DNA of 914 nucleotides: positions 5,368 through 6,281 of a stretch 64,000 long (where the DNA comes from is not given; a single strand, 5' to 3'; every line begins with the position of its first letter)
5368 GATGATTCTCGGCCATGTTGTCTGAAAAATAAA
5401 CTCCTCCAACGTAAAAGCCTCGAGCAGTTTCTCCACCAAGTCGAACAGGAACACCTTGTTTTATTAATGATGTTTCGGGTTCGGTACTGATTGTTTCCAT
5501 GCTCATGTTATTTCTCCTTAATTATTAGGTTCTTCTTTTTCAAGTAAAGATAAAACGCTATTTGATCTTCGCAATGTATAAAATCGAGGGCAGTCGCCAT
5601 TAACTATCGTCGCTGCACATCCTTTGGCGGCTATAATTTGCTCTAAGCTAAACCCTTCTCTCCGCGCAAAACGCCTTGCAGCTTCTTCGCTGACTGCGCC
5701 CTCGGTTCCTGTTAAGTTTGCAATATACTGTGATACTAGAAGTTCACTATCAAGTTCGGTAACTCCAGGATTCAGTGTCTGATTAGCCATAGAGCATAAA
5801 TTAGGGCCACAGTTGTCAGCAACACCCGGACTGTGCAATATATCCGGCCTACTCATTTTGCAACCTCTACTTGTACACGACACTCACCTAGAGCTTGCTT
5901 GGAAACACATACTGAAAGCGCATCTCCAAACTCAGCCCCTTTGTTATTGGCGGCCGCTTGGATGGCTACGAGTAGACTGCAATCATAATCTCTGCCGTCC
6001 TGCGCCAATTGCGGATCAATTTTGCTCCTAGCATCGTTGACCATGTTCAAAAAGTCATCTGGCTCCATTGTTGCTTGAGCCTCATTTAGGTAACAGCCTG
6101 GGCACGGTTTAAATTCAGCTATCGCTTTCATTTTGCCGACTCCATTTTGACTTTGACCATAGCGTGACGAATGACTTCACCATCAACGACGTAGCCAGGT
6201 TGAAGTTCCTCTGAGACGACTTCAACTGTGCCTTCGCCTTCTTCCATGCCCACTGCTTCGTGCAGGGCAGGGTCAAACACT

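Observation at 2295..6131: Heat-shock operon hrcA-grpE-dnaK-dnaJ is interrupted by seven small, translationally coupled ORFs including a SemiSWEET-like transporter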

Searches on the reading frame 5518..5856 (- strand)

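Call 5: search_protein_families(library=pfam, proteins=[window:5518-5856:-], max_evalue=1)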
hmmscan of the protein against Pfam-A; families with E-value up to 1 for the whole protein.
window:5518-5856:- (112 aa): 0 families

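Call 6: search_protein_families(library=ncbifam, proteins=[window:5518-5856:-], max_evalue=1)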
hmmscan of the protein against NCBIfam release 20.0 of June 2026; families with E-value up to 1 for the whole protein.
window:5518-5856:- (112 aa): 0 families

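Call 7: search_protein_families(library=phrogs, proteins=[window:5518-5856:-], max_evalue=1)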
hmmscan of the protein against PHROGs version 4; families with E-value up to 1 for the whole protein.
window:5518-5856:- (112 aa): 1 family
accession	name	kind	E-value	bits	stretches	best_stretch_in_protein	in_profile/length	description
phrog_10803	-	unknown function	0.18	13.2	1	51-94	27-69/86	-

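Call 77: search_protein_families(library=padloc, proteins=[window:5518-5856:-], max_evalue=0.1)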
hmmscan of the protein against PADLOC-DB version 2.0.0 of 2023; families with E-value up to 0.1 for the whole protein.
window:5518-5856:- (112 aa): 0 families

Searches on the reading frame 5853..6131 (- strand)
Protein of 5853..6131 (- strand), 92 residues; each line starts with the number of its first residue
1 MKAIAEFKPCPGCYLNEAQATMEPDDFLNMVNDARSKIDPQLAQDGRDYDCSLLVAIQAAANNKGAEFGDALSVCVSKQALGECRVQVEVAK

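Call 5: search_protein_families(library=pfam, proteins=[window:5853-6131:-], max_evalue=1)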
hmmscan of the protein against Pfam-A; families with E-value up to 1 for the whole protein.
window:5853-6131:- (92 aa): 0 families

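Call 6: search_protein_families(library=ncbifam, proteins=[window:5853-6131:-], max_evalue=1)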
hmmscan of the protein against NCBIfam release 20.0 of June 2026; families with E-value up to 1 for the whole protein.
window:5853-6131:- (92 aa): 0 families

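Call 7: search_protein_families(library=phrogs, proteins=[window:5853-6131:-], max_evalue=1)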
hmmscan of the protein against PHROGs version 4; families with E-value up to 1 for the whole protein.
window:5853-6131:- (92 aa): 1 family
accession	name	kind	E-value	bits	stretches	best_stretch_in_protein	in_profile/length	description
phrog_8767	-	unknown function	0.084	13.9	1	29-62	64-92/181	-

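Call 22: list_cluster_members(proteins=[window:5853-6131:-, window:5518-5856:-, window:5237-5506:-, window:3063-3296:-, window:2798-3070:-, window:2557-2805:-, window:2295-2564:-])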
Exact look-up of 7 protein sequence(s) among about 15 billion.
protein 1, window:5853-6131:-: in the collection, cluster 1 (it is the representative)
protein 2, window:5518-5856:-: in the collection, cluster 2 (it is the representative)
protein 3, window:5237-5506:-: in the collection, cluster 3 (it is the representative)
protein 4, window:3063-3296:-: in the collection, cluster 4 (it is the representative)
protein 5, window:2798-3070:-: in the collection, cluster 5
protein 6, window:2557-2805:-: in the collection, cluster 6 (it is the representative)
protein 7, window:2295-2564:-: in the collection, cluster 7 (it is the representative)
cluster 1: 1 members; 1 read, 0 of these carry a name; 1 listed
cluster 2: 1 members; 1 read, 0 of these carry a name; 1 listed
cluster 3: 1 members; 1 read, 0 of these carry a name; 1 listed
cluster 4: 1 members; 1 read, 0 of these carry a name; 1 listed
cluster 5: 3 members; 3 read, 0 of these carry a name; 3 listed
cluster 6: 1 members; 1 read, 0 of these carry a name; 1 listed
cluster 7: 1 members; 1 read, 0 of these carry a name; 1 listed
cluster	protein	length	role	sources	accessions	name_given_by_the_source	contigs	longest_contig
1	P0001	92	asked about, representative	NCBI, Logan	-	-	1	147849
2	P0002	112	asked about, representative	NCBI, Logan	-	-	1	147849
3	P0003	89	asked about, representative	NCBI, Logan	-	-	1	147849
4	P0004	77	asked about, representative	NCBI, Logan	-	-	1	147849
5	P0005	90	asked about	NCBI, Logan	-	-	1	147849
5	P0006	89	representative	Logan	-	-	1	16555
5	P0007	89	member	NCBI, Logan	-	-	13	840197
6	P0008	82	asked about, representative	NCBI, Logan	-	-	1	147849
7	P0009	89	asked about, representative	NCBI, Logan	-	-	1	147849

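Call 26: find_encoding_contigs(protein=P0006, flank=10000, max_places=6)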
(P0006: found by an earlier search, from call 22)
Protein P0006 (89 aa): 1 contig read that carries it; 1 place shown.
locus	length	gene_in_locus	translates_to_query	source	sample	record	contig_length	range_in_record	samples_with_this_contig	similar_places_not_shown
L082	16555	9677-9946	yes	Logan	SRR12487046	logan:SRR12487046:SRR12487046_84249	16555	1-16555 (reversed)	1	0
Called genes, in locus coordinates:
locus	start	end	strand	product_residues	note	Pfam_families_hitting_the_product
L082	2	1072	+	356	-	?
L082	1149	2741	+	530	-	PF03023:MurJ, PF01554:MatE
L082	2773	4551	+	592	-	PF00009:GTP_EFTU, PF01926:MMR_HSR1 (weak), PF09439:SRPRB (faint), PF03144:GTP_EFTU_D2, PF00679:EFG_C, PF06421:LepA_C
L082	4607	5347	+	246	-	PF00625:Guanylate_kin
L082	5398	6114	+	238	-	PF03444:WHD_HrcA (weak), PF01628:HrcA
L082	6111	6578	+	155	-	PF01025:GrpE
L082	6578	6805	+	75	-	-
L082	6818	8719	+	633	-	PF00012:HSP70, PF06723:MreB_Mbl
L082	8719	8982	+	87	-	-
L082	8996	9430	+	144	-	-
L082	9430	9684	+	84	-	-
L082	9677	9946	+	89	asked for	PF04193:PQ-loop (weak)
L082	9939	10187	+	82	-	-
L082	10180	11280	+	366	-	PF00226:DnaJ, PF01556:DnaJ_C, PF00684:DnaJ_CXXCXGXG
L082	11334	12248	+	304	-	PF00990:GGDEF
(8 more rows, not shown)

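Call 27: find_encoding_contigs(protein=P0007, flank=10000, max_places=10)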
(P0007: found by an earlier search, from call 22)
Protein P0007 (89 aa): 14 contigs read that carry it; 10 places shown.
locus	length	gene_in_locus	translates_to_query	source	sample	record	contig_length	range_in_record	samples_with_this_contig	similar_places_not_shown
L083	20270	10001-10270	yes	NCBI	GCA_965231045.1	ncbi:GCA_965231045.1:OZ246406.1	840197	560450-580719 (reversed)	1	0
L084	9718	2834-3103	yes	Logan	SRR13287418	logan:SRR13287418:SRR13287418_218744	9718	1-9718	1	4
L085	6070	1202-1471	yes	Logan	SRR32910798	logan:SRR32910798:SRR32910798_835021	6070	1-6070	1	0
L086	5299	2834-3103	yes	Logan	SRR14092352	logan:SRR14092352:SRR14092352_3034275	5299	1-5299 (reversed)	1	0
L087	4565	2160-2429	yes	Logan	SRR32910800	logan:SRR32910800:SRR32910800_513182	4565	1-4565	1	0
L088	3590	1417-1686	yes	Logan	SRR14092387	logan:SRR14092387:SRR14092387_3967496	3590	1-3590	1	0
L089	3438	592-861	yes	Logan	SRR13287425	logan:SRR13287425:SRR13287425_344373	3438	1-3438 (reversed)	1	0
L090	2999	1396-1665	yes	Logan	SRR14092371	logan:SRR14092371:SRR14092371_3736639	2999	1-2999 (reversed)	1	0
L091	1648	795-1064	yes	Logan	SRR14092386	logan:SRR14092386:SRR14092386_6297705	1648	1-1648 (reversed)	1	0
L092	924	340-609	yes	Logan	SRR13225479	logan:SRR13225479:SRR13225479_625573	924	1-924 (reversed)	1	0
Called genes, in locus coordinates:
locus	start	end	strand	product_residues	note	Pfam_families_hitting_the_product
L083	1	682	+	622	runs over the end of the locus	PF00004:AAA, PF07728:AAA_5 (weak), PF17862:AAA_lid_3, PF01434:Peptidase_M41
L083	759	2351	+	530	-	PF03023:MurJ, PF01554:MatE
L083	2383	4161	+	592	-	PF00009:GTP_EFTU, PF01926:MMR_HSR1 (weak), PF03144:GTP_EFTU_D2, PF00679:EFG_C, PF06421:LepA_C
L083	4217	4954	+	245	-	PF00625:Guanylate_kin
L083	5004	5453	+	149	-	-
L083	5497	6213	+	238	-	PF03444:WHD_HrcA (weak), PF01628:HrcA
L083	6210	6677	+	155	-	PF01025:GrpE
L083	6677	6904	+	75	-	-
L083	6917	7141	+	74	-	-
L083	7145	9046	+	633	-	PF00012:HSP70, PF06723:MreB_Mbl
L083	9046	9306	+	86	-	-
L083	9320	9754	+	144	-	-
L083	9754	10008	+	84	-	-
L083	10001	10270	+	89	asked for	PF04193:PQ-loop (weak)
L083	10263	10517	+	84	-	-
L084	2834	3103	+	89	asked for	PF04193:PQ-loop (weak)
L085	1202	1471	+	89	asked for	PF04193:PQ-loop (weak)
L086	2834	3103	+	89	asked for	PF04193:PQ-loop (weak)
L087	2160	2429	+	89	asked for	PF04193:PQ-loop (weak)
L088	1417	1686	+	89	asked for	PF04193:PQ-loop (weak)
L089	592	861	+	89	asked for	PF04193:PQ-loop (weak)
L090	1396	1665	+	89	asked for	PF04193:PQ-loop (weak)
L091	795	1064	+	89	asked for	PF04193:PQ-loop (weak)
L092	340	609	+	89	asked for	PF04193:PQ-loop (weak)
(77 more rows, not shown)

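Call 54: predict_structure(alignment_id=A2)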
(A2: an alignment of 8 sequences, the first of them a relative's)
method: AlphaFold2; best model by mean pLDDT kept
length: 89 residues; sequences in the alignment: 8
mean_pLDDT: 72.4   pTM: 0.62
mean pLDDT of the five models: 72.4, 70.5, 69.9, 69.2, 66.3
residues with pLDDT >= 90: 0; 70-90: 59; 50-70: 21; < 50: 9
segments of 3 or more residues with pLDDT < 50: 40-45
pLDDT, mean of each block of 10 residues (from residue 1): 66 83 79 58 52 81 84 83 63
secondary structure, 60 per line:
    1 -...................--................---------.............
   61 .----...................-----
elements in order: H2-20 H23-38 H48-61 H66-84

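Call 56: fold_search(model_id=the predicted structure, library=pdb)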
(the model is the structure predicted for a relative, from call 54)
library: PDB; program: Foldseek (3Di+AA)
matches with E <= 10: 30; with E <= 0.001: 0
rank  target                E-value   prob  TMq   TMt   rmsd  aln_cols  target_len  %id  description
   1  5cof                  1.4e+00  0.18  0.33  0.19   7.6        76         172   13  Crystal structure of Uncharacterised protein Q1R1X2 from Escherichia coli UTI89 (released 2016-02-03)
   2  8j3r_B                1.8e+00  0.47  0.55  0.16   6.9        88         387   12  Cryo-EM structure of the AsCas12f-HKRA-sgRNAS3-5v7-target DNA (released 2023-09-27)
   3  8j1j_B                2.0e+00  0.38  0.51  0.15   7.1        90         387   13  Cryo-EM structure of the AsCas12f-YHAM-sgRNAS3-5v7-target DNA (released 2023-09-27)
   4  8j12_B                2.1e+00  0.30  0.48  0.14   7.0        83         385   14  Cryo-EM structure of the AsCas12f-sgRNA-target DNA ternary complex (released 2023-09-27)
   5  7wju_B                2.8e+00  0.28  0.52  0.28   6.9        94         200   12  Cryo-EM structure of the AsCas12f1-sgRNAv1-dsDNA ternary complex (released 2023-01-18)
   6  8dzj_B                3.0e+00  0.28  0.50  0.27   6.9        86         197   13  Cryo-EM structure of Acidibacillus sulfuroxidans Cas12f in complex with sgRNA and target DNA (released 2023-07-12)
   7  9a4a_A                5.8e+00  0.10  0.38  0.36   7.0        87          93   16  Model of YLAN-FUR by crosslinking MS and deep learning (released 2024-09-18)
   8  8dzj_A                6.6e+00  0.11  0.46  0.15   5.1        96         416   14  Cryo-EM structure of Acidibacillus sulfuroxidans Cas12f in complex with sgRNA and target DNA (released 2023-07-12)
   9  7wju_A                6.6e+00  0.09  0.41  0.14   5.6        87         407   11  Cryo-EM structure of the AsCas12f1-sgRNAv1-dsDNA ternary complex (released 2023-01-18)
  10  8j3r_A                7.0e+00  0.10  0.44  0.13   4.7        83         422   14  Cryo-EM structure of the AsCas12f-HKRA-sgRNAS3-5v7-target DNA (released 2023-09-27)
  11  9qf4_As               7.0e+00  0.08  0.31  0.40   8.1        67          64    9  Structure of P. furiosus 70S ribosome grown at 95 degC (released 2025-11-05)
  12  9n9p_E                7.0e+00  0.03  0.21  0.19  10.7        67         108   13  Cryo-EM structure of the Fta RNAP complex (released 2025-12-24)
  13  6bz0_C                7.0e+00  0.02  0.20  0.07  13.2        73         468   15  1.83 Angstrom Resolution Crystal Structure of Dihydrolipoyl Dehydrogenase from Acinetobacter baumannii in Complex with (released 2018-01-03)
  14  3u1k_D                7.4e+00  0.15  0.33  0.05   1.7        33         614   15  Crystal structure of human PNPase (released 2012-02-01)
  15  3u1k_B                7.4e+00  0.14  0.33  0.05   1.7        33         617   15  Crystal structure of human PNPase (released 2012-02-01)
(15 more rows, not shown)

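Call 70: predict_structure(alignment_id=A3)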
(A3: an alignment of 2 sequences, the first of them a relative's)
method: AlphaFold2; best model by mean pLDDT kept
length: 77 residues; sequences in the alignment: 2
mean_pLDDT: 70.1   pTM: 0.54
mean pLDDT of the five models: 70.1, 65.3, 62.5, 62.1, 52.3
residues with pLDDT >= 90: 0; 70-90: 54; 50-70: 18; < 50: 5
segments of 3 or more residues with pLDDT < 50: 1-4
pLDDT, mean of each block of 10 residues (from residue 1): 50 70 72 75 79 74 76 61
secondary structure, 60 per line:
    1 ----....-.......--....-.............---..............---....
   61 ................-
elements in order: H5-8 H10-16 H19-22 H24-36 H40-53 H57-76

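Call 73: fold_search(model_id=the predicted structure, library=pdb)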
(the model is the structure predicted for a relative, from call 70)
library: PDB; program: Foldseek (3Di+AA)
matches with E <= 10: 19; with E <= 0.001: 0
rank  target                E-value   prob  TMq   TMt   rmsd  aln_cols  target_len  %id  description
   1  7wkk_A                4.9e+00  0.07  0.31  0.03   9.8        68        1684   15  Cryo-EM structure of the IR subunit from X. laevis NPC (released 2022-03-30)
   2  5och_D                6.9e+00  0.06  0.32  0.07  10.5        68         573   16  The crystal structure of human ABCB8 in an outward-facing state (released 2018-07-25)
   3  5mto_A                7.3e+00  0.04  0.27  0.20  17.1        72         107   14  N-terminal domain of the human tumor suppressor ING5 C19S mutant (released 2018-02-28)
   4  5los                  7.3e+00  0.03  0.24  0.21  13.3        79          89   13  Piriformospora indica PIIN_05872 (released 2018-05-02)
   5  1cnt_4                7.7e+00  0.06  0.36  0.24  14.9        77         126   16  CILIARY NEUROTROPHIC FACTOR (released 1997-03-26)
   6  9s0h_B                7.7e+00  0.05  0.30  0.15   9.5        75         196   19  Dark-state of CBD of TtCarH mutant - H132A (SSX, DLS) (released 2026-01-28)
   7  6bz3_A                8.2e+00  0.04  0.29  0.21  15.1        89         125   11  Complex structure of FAK FAT domain and DCC P3 motif (released 2018-04-04)
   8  9qwr_B                8.2e+00  0.04  0.27  0.15  13.2        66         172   12  MIC60 helical bundle dimer (released 2026-02-25)
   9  9q1v_A                8.7e+00  0.06  0.31  0.35   6.3        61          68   11  Crystal Structure of de novo design FimH minibinder F7 complex (released 2025-09-17)
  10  3s7t_A                9.2e+00  0.05  0.26  0.11   8.5        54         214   17  Crystal structure of SeMet B. licheniformis CDPS YvmC-Blic (released 2011-06-22)
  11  6ta5_E                9.2e+00  0.05  0.30  0.08  10.5        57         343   12  OprM-MexA complex from the MexAB-OprM Pseudomonas aeruginosa whole assembly reconstituted in nanodiscs (released 2020-09-16)
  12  5och_E                9.2e+00  0.04  0.32  0.07  10.5        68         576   16  The crystal structure of human ABCB8 in an outward-facing state (released 2018-07-25)
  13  3t6g_B                9.2e+00  0.04  0.28  0.17  12.4        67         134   16  Structure of the complex between NSP3 (SHEP1) and p130Cas (released 2011-11-23)
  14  6yuf_A                9.2e+00  0.04  0.30  0.09  13.3        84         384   18  Cohesin complex with loader gripping DNA (released 2020-08-19)
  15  4jav_A                9.2e+00  0.03  0.28  0.11  14.2        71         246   20  Structural basis of a rationally rewired protein-protein interface (HK853wt and RR468mutant V13P, L14I, I17M and N21V) (released 2013-09-04)
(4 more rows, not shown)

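Call 77: search_protein_families(library=padloc, proteins=[window:5853-6131:-], max_evalue=0.1)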
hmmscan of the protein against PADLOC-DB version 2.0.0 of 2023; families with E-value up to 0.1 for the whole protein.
window:5853-6131:- (92 aa): 0 families
